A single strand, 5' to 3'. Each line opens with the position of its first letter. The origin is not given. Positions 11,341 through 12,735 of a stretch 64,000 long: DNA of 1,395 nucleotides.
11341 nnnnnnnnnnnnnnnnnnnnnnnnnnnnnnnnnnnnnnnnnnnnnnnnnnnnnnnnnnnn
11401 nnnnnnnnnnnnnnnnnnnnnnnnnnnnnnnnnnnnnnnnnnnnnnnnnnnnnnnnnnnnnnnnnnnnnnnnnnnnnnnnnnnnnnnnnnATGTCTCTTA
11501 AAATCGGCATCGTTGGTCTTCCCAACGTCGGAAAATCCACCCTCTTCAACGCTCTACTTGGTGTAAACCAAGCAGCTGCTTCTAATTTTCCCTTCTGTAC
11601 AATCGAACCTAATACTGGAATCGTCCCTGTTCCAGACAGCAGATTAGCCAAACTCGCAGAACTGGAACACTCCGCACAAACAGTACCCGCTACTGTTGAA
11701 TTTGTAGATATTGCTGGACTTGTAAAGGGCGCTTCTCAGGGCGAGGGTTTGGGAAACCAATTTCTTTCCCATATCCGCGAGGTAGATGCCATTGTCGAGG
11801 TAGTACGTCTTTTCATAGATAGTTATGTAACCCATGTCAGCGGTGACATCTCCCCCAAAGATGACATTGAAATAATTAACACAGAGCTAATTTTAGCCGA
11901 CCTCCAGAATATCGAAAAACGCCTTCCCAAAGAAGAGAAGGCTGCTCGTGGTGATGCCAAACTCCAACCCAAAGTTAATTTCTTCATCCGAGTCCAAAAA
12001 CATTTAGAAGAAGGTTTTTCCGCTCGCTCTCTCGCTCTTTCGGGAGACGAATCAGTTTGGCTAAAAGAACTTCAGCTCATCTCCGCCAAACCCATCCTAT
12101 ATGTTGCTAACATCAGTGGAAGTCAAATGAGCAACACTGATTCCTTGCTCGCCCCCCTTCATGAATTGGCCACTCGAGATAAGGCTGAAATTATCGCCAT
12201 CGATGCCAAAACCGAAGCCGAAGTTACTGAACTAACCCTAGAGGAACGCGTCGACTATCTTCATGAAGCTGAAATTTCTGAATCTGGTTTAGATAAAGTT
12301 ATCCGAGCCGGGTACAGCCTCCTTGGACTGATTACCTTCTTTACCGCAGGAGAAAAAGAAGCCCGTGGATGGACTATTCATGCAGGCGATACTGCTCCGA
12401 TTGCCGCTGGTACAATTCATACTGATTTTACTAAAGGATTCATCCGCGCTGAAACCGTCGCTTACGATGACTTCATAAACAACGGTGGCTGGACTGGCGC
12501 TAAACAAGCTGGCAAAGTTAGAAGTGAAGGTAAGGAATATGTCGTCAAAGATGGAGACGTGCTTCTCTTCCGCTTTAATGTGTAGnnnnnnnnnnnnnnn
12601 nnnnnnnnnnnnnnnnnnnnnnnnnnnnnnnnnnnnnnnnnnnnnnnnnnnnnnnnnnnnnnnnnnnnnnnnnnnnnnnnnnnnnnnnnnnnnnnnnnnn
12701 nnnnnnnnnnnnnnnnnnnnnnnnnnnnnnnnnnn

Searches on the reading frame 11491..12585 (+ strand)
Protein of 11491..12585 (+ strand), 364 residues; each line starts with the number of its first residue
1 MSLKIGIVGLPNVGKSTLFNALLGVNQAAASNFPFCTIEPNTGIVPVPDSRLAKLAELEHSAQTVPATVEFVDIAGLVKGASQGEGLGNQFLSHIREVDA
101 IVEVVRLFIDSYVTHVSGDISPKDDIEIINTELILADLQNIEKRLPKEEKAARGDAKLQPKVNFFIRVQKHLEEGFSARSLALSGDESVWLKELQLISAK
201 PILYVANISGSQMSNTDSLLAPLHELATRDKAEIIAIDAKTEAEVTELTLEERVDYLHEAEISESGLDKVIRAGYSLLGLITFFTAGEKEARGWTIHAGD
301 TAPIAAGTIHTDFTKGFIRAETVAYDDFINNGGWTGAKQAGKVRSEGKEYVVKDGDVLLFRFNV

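Call 72: search_protein_families(library=pfam, proteins=[window:11491-12585:+], max_evalue=0.00001)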
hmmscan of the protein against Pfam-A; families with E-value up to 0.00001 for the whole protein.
window:11491-12585:+ (364 aa): 3 families
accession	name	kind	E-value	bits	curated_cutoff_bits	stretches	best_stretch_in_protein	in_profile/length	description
PF06071.19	YchF-GTPase_C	-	1e-36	125.3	27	1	280-363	1-84/84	Protein of unknown function (DUF933)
PF01926.29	MMR_HSR1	-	8.1e-22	77.9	21.9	1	4-114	1-86/113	50S ribosome-binding GTPase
PF02421.24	FeoB_N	-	1.3e-07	31.8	27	1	4-47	2-44/156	Ferrous iron transport protein B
